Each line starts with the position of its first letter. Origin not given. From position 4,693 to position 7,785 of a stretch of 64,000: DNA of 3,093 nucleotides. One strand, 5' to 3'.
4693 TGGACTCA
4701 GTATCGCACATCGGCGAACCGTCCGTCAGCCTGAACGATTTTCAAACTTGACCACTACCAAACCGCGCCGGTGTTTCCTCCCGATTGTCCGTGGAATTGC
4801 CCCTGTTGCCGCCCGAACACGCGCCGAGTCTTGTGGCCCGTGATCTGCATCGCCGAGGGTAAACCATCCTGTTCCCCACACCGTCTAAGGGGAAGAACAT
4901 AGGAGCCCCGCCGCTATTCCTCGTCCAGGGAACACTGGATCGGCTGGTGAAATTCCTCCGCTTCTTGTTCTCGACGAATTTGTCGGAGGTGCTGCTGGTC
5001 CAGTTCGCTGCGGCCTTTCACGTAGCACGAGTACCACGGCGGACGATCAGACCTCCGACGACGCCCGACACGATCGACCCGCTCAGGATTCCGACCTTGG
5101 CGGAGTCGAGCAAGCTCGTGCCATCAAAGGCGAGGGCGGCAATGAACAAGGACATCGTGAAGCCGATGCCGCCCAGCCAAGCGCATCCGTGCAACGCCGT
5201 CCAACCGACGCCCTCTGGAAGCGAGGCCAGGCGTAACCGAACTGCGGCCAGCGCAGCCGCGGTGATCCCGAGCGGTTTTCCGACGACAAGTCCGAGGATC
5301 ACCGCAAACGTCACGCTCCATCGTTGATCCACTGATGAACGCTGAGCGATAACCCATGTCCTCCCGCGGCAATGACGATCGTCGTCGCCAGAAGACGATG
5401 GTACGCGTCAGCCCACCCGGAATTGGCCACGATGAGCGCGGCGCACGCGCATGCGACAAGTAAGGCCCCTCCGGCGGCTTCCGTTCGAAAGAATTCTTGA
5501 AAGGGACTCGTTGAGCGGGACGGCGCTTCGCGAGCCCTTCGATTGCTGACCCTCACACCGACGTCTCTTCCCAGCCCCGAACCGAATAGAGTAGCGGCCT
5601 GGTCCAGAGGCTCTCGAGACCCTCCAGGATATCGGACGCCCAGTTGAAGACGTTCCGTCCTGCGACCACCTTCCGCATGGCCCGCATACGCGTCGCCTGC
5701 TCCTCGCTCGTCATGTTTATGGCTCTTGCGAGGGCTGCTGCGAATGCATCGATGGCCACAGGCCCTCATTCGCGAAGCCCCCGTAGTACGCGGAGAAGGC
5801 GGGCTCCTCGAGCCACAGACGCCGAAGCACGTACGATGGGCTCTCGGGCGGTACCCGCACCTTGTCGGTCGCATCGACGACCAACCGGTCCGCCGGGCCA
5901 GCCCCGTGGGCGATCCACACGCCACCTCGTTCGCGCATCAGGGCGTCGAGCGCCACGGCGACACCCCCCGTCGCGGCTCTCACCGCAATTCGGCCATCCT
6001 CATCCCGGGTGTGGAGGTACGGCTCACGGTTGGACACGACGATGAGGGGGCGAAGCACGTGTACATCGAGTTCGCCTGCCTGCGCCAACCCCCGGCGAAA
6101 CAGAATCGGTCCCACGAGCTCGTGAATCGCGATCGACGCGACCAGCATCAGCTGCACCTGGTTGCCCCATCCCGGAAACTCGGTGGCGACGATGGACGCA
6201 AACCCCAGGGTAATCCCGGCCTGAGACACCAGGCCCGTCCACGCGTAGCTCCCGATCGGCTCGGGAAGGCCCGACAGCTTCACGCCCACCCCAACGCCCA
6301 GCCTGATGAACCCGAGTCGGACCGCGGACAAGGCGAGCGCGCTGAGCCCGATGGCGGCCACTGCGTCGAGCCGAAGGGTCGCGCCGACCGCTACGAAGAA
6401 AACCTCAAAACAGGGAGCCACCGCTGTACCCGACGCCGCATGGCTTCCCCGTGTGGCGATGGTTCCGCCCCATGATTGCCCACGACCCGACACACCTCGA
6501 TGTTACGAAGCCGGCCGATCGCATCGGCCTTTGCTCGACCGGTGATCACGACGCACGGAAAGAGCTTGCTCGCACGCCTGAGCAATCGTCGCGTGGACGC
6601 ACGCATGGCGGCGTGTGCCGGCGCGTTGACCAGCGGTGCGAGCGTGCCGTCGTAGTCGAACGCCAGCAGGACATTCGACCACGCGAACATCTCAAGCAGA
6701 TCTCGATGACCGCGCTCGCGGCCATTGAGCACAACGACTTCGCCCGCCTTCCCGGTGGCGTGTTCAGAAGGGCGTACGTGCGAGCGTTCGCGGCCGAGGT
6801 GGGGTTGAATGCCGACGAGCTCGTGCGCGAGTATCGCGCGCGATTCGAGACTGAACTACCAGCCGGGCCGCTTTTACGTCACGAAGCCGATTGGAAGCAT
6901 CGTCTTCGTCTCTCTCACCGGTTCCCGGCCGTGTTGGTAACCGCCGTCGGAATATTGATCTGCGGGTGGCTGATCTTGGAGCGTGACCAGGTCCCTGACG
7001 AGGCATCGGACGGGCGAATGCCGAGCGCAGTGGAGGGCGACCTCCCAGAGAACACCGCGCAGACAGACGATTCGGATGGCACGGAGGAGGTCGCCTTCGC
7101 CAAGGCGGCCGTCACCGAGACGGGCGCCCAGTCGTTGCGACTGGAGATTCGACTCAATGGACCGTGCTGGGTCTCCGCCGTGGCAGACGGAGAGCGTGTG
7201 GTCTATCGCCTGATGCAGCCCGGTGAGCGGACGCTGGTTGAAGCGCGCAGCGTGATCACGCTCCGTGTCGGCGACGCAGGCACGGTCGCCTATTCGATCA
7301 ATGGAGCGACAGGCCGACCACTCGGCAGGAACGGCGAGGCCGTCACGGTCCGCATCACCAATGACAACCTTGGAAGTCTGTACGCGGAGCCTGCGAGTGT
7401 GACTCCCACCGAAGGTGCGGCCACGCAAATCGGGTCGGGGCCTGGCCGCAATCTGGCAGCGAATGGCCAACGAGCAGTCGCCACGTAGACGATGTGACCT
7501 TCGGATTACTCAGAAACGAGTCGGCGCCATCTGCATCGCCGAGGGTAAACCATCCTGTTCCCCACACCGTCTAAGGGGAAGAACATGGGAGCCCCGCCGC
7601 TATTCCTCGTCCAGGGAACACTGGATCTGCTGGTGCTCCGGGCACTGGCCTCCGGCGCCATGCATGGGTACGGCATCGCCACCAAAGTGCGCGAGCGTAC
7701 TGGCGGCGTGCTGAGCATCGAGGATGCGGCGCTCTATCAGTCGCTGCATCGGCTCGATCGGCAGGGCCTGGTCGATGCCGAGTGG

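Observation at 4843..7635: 107-bp direct repeat duplicating the padR leader and first 17 codons, with the start codon killed in the upstream copy, bracketing 2.6 kb of gene debris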

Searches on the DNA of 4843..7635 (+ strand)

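Call 66: search_dna_similar(query=window:4843-7635:+, collection=plasmids, mode=distant, max_rows=8)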
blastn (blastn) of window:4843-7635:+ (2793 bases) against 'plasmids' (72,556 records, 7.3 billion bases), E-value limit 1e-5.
No match.

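Call 67: search_dna_similar(query=window:4843-7635:+, collection=phages, mode=distant, max_rows=8)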
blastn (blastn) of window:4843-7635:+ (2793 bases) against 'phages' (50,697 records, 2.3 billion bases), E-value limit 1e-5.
No match.
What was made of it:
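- On Campbell-type integrant of a circular element: There are no plasmid or phage hits (calls 66, 67).
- It has no plasmid or phage similarity (calls 66, 67).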

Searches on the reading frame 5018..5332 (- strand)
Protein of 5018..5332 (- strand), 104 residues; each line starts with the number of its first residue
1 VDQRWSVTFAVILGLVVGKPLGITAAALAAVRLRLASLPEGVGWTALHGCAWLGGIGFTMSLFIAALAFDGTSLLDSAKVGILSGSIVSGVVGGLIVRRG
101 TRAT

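Call 7: search_protein_families(library=pfam, proteins=[window:5018-5332:-], max_evalue=0.01)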
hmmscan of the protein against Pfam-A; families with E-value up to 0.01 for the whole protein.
window:5018-5332:- (104 aa): 1 family
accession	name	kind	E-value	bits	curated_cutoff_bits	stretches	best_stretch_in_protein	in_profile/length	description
PF06965.17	Na_H_antiport_1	-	2.8e-29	102.6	23.5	1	6-96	284-373/374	Na+/H+ antiporter 1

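Call 8: search_protein_families(library=ncbifam, proteins=[window:5018-5332:-], max_evalue=0.01)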
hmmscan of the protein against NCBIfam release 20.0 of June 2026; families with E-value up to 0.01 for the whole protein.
window:5018-5332:- (104 aa): 5 families
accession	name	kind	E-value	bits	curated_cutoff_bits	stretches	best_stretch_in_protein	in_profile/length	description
NF007111.0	PRK09560.1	subfamily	4.7e-28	98.1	423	1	6-101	287-383/389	Na(+)/H(+) antiporter NhaA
NF007112.0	PRK09561.1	subfamily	1.9e-25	89.6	408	1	7-99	288-382/389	sodium/proton antiporter NhaA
TIGR00773.1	NhaA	equivalog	1.1e-24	87.2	254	1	7-95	282-372/374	Na+/H+ antiporter NhaA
NF011428.0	PRK14856.1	equivalog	1.3e-23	83.6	639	1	7-97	335-427/438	sodium/proton antiporter NhaA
NF011427.0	PRK14854.1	subfamily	2.3e-20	73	558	1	7-98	285-376/383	pH-dependent sodium/proton antiporter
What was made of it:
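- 5008..5322 (-): 3' fragment of nhaA (Pfam positions 284-373 of 374) plus 10 bp past its stop codon. Calls 7, 8.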

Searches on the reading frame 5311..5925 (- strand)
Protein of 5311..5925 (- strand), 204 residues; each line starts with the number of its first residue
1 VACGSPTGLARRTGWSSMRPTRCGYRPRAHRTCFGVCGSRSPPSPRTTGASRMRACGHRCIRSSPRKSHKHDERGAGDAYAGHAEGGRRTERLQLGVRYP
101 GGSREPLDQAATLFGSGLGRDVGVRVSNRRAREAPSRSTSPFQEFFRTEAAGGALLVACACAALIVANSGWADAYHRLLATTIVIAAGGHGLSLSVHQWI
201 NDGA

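Call 7: search_protein_families(library=pfam, proteins=[window:5311-5925:-], max_evalue=0.01)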
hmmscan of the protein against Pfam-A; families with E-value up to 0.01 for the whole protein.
window:5311-5925:- (204 aa): 2 families
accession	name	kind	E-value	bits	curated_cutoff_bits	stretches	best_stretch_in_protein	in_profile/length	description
PF06965.17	Na_H_antiport_1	-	1.4e-12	47.7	23.5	1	144-203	2-61/374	Na+/H+ antiporter 1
PF24418.1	DUF7550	-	0.0039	17.3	27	1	130-158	18-46/59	Family of unknown function (DUF7550)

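Call 8: search_protein_families(library=ncbifam, proteins=[window:5311-5925:-], max_evalue=0.01)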
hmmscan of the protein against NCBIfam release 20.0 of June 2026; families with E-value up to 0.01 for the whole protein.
window:5311-5925:- (204 aa): 5 families
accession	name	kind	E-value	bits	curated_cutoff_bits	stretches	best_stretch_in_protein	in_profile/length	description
NF007111.0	PRK09560.1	subfamily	8.4e-13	47.9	423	1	137-203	6-64/389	Na(+)/H(+) antiporter NhaA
NF007112.0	PRK09561.1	subfamily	1.1e-09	37.7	408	1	142-203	5-66/389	sodium/proton antiporter NhaA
TIGR00773.1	NhaA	equivalog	2.8e-09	36.5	254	1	145-203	1-59/374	Na+/H+ antiporter NhaA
NF011428.0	PRK14856.1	equivalog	4.8e-09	35.5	639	1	142-202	14-74/438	sodium/proton antiporter NhaA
NF011427.0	PRK14854.1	subfamily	0.00046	19.4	558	1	146-203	6-63/383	pH-dependent sodium/proton antiporter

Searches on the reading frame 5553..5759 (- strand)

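Call 7: search_protein_families(library=pfam, proteins=[window:5553-5759:-], max_evalue=0.01)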
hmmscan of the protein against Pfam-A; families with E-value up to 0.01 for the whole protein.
window:5553-5759:- (68 aa): 1 family
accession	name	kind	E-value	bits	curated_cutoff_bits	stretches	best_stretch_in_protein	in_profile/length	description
PF00982.27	Glyco_transf_20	-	2.9e-05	23.4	32.5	1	3-49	426-472/473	Glycosyltransferase family 20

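Call 8: search_protein_families(library=ncbifam, proteins=[window:5553-5759:-], max_evalue=0.01)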
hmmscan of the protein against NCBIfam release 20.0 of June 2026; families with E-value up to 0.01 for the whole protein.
window:5553-5759:- (68 aa): 4 families
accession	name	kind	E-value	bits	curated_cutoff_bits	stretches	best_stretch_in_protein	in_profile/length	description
NF011071.0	PRK14501.1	equivalog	5e-10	38.3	634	1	3-49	416-462/729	bifunctional alpha,alpha-trehalose-phosphate synthase (UDP-forming)/trehalose-phosphatase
TIGR02400.1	trehalose_OtsA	equivalog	4.7e-06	25.6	564.85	1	3-49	409-455/456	alpha,alpha-trehalose-phosphate synthase (UDP-forming)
TIGR02398.1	gluc_glyc_Psyn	equivalog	0.00026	19.7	569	1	8-49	440-481/487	glucosylglycerol-phosphate synthase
NF007513.0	PRK10117.1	equivalog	0.00052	19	759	1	4-54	407-457/474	alpha,alpha-trehalose-phosphate synthase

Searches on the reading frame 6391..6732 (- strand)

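Call 7: search_protein_families(library=pfam, proteins=[window:6391-6732:-], max_evalue=0.01)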
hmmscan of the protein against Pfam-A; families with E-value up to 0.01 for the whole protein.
window:6391-6732:- (113 aa): 1 family
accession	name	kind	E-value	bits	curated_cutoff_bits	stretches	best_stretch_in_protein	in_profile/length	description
PF02358.22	Trehalose_PPase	-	4e-07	29.8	27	1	25-93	2-71/235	Trehalose-phosphatase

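Call 8: search_protein_families(library=ncbifam, proteins=[window:6391-6732:-], max_evalue=0.01)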
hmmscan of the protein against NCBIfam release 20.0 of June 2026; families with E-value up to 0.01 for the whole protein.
window:6391-6732:- (113 aa): 3 families
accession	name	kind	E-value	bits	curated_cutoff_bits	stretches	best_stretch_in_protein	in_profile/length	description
NF011071.0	PRK14501.1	equivalog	6.4e-10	37.9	634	1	19-101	492-575/729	bifunctional alpha,alpha-trehalose-phosphate synthase (UDP-forming)/trehalose-phosphatase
TIGR00685.1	T6PP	equivalog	9.4e-08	32.2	68.05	1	22-94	5-78/250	trehalose-phosphatase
TIGR01484.1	HAD-SF-IIB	subfamily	0.00021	21.4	41.8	1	22-71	1-47/221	HAD-IIB family hydrolase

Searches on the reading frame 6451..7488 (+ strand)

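Call 7: search_protein_families(library=pfam, proteins=[window:6451-7488:+], max_evalue=0.01)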
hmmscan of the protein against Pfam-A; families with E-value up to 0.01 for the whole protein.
window:6451-7488:+ (345 aa): 2 families
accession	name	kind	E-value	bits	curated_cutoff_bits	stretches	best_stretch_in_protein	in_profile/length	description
PF13464.11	RodZ_C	-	5.2e-13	49.2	23.9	1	233-298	2-69/72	RodZ C-terminal domain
PF13413.12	HTH_25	-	3.7e-09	36.7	24.6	1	83-124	21-62/62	Helix-turn-helix domain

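Call 8: search_protein_families(library=ncbifam, proteins=[window:6451-7488:+], max_evalue=0.01)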
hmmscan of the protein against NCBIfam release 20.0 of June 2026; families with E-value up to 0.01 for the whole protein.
window:6451-7488:+ (345 aa): 1 family
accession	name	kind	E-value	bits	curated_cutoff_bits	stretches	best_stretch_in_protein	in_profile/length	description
NF041534.1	rodZ_Strepcoccus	equivalog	0.0007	18.9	375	1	80-128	26-74/275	cytoskeleton protein RodZ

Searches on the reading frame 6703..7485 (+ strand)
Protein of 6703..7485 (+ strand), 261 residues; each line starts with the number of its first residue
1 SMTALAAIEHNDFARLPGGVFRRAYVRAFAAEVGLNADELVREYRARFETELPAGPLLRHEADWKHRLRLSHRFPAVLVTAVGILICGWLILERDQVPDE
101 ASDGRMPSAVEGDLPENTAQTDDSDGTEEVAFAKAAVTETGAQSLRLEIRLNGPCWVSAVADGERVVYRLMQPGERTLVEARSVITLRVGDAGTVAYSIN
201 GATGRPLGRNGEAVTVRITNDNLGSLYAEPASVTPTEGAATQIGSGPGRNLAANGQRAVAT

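Call 13: find_homologous_proteins(query=window:6703-7485:+, max_evalue=0.00001)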
Query window:6703-7485:+ (261 aa): 203 proteins with E <= 0.00001 among 3728 candidates; the best 120 are listed.
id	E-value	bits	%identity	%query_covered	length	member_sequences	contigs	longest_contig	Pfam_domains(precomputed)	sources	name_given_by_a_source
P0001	4.6e-165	565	100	100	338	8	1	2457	PF13464.12,PF13413.13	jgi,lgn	-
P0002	1.2e-127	443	81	98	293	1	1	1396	PF12844.14,PF13464.12,PF13413.13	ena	-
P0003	1.2e-124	433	87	89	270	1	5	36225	PF12844.14,PF13464.12,PF13413.13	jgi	jgi:cytoskeletal protein RodZ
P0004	2.3e-123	429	78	100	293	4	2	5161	PF12844.14,PF13464.12,PF13413.13,PF13560.13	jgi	jgi:cytoskeletal protein RodZ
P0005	4.7e-123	428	78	100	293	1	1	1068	PF12844.14,PF13464.12,PF13413.13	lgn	-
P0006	5.6e-120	417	77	100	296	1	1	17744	PF12844.14,PF13464.12,PF13413.13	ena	-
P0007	1.8e-119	416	78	100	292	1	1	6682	PF12844.14,PF13464.12,PF13413.13,PF13560.13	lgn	-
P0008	5.1e-118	411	77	97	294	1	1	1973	PF12844.14,PF13464.12,PF13413.13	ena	-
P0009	2.0e-115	402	75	100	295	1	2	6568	PF12844.14,PF13464.12,PF13413.13,PF13560.13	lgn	-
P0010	1.7e-112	393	76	100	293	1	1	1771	PF12844.14,PF13464.12,PF13413.13,PF13560.13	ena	-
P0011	2.4e-111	389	75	99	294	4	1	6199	PF12844.14,PF13464.12,PF13413.13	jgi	jgi:cytoskeleton protein RodZ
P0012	2.5e-110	386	75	100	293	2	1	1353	PF12844.14,PF13464.12,PF13413.13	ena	-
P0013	1.1e-109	384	73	100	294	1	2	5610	PF12844.14,PF13464.12,PF13413.13,PF13560.13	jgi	jgi:cytoskeleton protein RodZ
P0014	1.6e-109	383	74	99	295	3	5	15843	PF12844.14,PF13464.12,PF13413.13,PF13560.13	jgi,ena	-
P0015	6.6e-109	381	75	100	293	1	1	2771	PF12844.14,PF13464.12,PF13413.13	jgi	jgi:transcriptional regulator with XRE-family HTH domain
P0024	1.4e-103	364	73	94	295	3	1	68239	PF12844.14,PF13464.12,PF13413.13,PF13560.13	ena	-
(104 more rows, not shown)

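Call 14: find_encoding_contigs(protein=P0003, flank=10000, max_places=3)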
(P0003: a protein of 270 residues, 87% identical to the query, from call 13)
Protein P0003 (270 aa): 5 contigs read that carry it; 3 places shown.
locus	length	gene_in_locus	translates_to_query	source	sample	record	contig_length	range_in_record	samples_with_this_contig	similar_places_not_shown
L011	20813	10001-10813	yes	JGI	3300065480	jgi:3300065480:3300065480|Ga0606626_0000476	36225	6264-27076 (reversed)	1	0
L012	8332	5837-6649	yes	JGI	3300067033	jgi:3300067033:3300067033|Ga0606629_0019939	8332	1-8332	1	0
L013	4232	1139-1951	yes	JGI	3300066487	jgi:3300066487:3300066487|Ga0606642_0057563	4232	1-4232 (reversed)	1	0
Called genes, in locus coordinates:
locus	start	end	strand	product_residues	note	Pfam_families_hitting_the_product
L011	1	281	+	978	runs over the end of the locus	PF13620:CarboxypepD_reg, PF07715:Plug (faint)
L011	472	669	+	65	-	-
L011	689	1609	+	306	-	PF00092:VWA, PF13519:VWA_2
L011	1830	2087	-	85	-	-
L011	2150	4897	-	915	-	PF00999:Na_H_Exchanger, PF00982:Glyco_transf_20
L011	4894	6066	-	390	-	-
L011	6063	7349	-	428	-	PF00595:PDZ (faint), PF13180:PDZ_2, PF17820:PDZ_6 (faint)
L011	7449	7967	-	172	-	PF01047:MarR, PF12802:MarR_2, PF13463:HTH_27 (weak)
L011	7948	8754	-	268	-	PF02358:Trehalose_PPase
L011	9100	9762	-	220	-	-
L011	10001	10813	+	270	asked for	PF12844:HTH_19, PF13413:HTH_25, PF13464:RodZ_C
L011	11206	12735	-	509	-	PF02446:Glyco_hydro_77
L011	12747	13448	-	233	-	PF05552:MS_channel_1st_1 (weak)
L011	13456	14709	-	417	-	-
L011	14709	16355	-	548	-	PF00128:Alpha-amylase, PF16657:Malt_amylase_C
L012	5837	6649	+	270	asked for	PF12844:HTH_19, PF13413:HTH_25, PF13464:RodZ_C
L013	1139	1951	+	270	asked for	PF12844:HTH_19, PF13413:HTH_25, PF13464:RodZ_C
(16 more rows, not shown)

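Call 15: find_encoding_contigs(protein=P0024, flank=10000, max_places=2)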
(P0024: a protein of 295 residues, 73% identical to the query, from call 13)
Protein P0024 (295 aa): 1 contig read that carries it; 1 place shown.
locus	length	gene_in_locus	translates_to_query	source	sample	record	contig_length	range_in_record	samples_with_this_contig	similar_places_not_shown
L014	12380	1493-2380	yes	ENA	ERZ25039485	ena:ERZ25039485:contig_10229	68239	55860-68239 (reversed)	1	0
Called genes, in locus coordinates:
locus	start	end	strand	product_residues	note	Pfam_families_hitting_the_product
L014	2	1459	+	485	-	?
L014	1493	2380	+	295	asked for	PF12844:HTH_19, PF13560:HTH_31 (faint), PF13413:HTH_25, PF13464:RodZ_C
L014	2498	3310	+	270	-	PF03631:Virul_fac_BrkB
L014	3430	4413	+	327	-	-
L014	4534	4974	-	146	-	PF00723:Glyco_hydro_15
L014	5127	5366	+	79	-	-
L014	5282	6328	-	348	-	PF19291:TREH_N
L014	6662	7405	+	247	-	PF13493:DUF4118, PF00512:HisKA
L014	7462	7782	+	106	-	PF02518:HATPase_c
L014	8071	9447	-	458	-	PF00702:Hydrolase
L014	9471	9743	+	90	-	-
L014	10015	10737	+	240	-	-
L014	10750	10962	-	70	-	-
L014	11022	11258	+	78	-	PF06965:Na_H_antiport_1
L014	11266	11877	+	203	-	PF00702:Hydrolase, PF13419:HAD_2 (weak)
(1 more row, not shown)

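Call 25: list_cluster_members(proteins=[P0001, P0002])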
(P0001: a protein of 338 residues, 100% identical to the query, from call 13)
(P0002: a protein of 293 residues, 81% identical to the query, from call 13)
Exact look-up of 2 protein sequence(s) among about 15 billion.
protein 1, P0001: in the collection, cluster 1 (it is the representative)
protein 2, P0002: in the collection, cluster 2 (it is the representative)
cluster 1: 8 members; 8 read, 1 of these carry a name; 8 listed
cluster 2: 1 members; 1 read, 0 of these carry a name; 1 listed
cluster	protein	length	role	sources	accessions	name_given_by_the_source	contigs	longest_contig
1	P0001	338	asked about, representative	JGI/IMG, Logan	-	-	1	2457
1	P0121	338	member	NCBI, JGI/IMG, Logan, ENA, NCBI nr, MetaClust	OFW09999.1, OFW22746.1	MAG: hypothetical protein A3H96_03325 [Acidobacteria bacterium RIFCSPLOWO2_02_FULL_67_36] | \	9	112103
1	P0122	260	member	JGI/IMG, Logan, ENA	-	-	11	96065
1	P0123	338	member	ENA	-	-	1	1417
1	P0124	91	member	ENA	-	-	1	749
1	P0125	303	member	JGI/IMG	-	-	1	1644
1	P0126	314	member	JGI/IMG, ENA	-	-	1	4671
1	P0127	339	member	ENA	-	-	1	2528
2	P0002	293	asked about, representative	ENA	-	-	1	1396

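Call 57: find_encoding_contigs(protein=P0127, flank=5000, max_places=3)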
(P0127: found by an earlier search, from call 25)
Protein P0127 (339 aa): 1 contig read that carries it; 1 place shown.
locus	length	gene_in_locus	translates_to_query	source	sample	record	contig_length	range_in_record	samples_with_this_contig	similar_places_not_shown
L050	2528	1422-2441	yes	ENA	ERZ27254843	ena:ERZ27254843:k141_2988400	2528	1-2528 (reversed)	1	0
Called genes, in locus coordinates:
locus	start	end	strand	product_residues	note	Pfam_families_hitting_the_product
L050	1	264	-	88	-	?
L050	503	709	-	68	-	-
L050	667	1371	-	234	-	PF00982:Glyco_transf_20 (weak)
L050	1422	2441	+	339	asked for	PF13413:HTH_25, PF13464:RodZ_C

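Call 63: find_encoding_contigs(protein=P0124, flank=3000, max_places=3)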
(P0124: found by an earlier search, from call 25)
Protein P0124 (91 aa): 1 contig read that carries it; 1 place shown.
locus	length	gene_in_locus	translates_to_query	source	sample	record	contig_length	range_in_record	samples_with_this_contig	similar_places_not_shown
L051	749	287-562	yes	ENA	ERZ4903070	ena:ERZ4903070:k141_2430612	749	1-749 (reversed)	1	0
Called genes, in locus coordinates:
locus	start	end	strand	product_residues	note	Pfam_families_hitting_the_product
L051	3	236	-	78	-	?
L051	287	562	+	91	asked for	-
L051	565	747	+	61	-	?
